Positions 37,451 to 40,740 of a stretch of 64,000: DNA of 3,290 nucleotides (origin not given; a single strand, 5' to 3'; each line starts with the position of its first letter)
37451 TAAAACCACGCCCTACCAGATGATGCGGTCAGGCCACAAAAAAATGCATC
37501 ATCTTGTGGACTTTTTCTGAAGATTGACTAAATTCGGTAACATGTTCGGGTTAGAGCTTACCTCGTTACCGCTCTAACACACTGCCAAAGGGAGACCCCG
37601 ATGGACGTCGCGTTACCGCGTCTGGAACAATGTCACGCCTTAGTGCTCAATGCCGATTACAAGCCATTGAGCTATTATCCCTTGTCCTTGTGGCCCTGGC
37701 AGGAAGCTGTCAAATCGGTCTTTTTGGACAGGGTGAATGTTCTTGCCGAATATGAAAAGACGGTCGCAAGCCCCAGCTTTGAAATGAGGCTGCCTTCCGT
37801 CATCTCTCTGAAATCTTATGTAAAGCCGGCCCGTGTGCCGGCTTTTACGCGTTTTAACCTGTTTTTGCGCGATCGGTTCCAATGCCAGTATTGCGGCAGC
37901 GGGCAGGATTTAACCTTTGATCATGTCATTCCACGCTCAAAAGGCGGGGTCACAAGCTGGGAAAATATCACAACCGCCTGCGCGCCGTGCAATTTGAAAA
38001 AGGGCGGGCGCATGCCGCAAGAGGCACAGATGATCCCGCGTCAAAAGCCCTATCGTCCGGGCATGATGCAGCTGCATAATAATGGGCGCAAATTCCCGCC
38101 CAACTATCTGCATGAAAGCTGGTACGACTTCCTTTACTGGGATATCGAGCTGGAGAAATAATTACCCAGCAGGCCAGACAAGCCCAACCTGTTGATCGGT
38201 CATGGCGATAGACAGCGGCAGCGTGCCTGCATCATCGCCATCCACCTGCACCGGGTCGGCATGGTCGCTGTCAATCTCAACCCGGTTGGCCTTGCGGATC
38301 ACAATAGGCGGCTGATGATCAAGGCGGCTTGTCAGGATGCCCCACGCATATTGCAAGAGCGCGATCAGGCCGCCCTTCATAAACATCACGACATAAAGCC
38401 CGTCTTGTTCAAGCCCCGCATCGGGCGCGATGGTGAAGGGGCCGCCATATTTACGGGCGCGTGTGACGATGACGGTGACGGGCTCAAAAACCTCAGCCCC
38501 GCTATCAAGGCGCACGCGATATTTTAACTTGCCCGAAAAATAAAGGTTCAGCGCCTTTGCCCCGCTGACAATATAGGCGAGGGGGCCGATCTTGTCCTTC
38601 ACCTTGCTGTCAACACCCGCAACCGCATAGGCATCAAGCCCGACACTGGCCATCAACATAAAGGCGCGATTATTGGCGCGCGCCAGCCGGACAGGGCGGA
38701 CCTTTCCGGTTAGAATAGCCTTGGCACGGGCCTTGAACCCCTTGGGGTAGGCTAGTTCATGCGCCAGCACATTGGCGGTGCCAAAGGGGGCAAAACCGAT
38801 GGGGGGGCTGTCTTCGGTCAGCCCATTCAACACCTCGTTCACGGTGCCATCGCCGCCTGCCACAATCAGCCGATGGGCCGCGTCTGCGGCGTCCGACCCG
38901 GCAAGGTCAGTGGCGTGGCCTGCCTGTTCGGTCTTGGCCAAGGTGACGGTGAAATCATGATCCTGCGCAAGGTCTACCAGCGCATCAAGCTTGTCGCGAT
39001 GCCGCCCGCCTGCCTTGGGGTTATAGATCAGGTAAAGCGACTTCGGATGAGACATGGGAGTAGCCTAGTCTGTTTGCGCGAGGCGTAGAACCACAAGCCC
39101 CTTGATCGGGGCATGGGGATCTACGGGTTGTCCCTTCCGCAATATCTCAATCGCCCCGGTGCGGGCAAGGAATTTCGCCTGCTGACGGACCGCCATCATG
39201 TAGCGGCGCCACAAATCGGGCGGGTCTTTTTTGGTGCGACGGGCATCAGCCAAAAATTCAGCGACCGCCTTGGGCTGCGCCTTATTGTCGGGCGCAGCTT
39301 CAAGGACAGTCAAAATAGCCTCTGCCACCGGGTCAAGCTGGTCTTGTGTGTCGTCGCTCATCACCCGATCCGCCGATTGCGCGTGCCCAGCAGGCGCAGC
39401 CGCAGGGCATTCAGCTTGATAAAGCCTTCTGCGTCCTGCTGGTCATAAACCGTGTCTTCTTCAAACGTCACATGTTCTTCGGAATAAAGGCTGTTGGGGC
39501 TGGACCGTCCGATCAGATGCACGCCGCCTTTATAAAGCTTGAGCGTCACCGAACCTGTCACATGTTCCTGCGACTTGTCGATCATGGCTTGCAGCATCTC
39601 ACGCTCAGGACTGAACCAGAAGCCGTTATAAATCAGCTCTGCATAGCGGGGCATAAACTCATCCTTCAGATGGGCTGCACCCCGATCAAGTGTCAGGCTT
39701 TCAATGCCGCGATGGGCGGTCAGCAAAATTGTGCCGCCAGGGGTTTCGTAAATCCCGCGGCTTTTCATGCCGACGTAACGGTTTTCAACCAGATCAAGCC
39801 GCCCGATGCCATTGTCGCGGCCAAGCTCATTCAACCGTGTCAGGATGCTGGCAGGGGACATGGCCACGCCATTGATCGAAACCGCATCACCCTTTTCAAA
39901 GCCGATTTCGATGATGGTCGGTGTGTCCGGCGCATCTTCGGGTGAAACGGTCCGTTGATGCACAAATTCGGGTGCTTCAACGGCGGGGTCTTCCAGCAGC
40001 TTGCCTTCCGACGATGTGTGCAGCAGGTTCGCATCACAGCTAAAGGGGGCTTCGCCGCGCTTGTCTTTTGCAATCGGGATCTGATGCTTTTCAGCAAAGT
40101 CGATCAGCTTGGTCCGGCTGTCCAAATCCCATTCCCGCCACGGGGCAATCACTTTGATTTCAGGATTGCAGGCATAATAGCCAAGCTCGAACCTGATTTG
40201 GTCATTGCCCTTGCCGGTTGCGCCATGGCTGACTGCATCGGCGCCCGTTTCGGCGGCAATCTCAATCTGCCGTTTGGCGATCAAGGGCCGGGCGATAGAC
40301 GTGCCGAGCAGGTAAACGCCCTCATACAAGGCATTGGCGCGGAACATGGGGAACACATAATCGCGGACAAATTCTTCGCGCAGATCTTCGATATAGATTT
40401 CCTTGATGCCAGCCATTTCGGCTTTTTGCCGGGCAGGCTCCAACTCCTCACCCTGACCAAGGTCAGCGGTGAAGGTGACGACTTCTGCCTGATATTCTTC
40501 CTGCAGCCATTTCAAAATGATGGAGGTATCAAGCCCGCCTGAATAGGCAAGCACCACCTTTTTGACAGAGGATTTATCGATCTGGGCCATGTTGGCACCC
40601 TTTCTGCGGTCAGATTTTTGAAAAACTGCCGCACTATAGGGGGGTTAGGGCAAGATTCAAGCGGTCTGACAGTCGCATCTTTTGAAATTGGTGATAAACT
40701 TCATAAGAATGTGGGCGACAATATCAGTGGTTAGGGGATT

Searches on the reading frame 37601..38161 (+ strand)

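Call 84: search_protein_families(library=pfam, proteins=[window:37601-38161:+], max_evalue=0.00001)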
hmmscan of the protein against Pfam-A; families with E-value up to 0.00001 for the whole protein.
window:37601-38161:+ (186 aa): 2 families
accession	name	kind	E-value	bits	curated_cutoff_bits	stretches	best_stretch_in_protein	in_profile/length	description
PF14279.12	HNH_5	-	1.6e-14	54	27.5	1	95-143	1-52/56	HNH endonuclease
PF01844.29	HNH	-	1.9e-14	54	21.4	1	95-135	1-45/47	HNH endonuclease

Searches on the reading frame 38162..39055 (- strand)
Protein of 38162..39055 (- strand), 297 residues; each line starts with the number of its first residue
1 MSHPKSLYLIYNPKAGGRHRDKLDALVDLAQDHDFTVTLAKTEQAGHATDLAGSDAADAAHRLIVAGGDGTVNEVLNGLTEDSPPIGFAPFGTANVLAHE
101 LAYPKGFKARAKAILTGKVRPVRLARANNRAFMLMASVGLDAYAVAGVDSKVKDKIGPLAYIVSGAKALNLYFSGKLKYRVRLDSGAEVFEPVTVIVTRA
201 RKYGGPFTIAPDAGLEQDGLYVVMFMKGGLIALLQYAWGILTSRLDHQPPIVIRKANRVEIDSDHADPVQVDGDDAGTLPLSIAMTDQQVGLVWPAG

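Call 84: search_protein_families(library=pfam, proteins=[window:38162-39055:-], max_evalue=0.00001)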
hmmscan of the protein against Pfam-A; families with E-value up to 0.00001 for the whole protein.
window:38162-39055:- (297 aa): 2 families
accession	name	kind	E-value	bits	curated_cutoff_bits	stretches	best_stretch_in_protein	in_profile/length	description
PF00781.29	DAGK_cat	-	1.7e-27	96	23.6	1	7-126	2-124/125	Diacylglycerol kinase catalytic domain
PF19279.4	YegS_C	-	6.8e-14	52.3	27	1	137-289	4-153/158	YegS C-terminal NAD kinase beta sandwich-like domain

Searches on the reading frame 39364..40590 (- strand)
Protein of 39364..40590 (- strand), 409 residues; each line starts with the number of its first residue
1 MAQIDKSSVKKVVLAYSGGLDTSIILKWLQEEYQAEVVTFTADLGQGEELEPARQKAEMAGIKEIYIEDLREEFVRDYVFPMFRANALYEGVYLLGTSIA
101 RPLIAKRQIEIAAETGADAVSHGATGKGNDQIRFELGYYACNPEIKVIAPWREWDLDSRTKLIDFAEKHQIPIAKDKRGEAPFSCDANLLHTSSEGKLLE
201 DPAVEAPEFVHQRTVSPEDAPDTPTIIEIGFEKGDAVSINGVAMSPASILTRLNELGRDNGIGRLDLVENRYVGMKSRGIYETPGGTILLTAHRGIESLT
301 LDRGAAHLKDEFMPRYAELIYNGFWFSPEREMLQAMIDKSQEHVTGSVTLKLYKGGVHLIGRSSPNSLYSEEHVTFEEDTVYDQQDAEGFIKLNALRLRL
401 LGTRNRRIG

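Call 76: list_cluster_members(proteins=[window:39364-40590:-, window:40762-43050:+, window:43238-44461:-])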
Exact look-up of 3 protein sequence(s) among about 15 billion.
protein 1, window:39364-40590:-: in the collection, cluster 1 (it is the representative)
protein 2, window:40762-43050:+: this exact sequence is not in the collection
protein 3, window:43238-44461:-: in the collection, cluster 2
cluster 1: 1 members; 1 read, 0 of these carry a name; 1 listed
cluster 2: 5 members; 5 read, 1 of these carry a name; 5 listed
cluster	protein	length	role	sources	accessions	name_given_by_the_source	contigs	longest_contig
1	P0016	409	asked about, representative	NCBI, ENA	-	-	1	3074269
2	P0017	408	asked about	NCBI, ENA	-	-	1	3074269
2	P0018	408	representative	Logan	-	-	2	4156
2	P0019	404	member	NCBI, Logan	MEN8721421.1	MAG: 23S rRNA (adenine(2503)-C(2))-methyltransferase RlmN [Alphaproteobacteria bacterium]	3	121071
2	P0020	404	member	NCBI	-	-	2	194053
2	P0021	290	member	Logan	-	-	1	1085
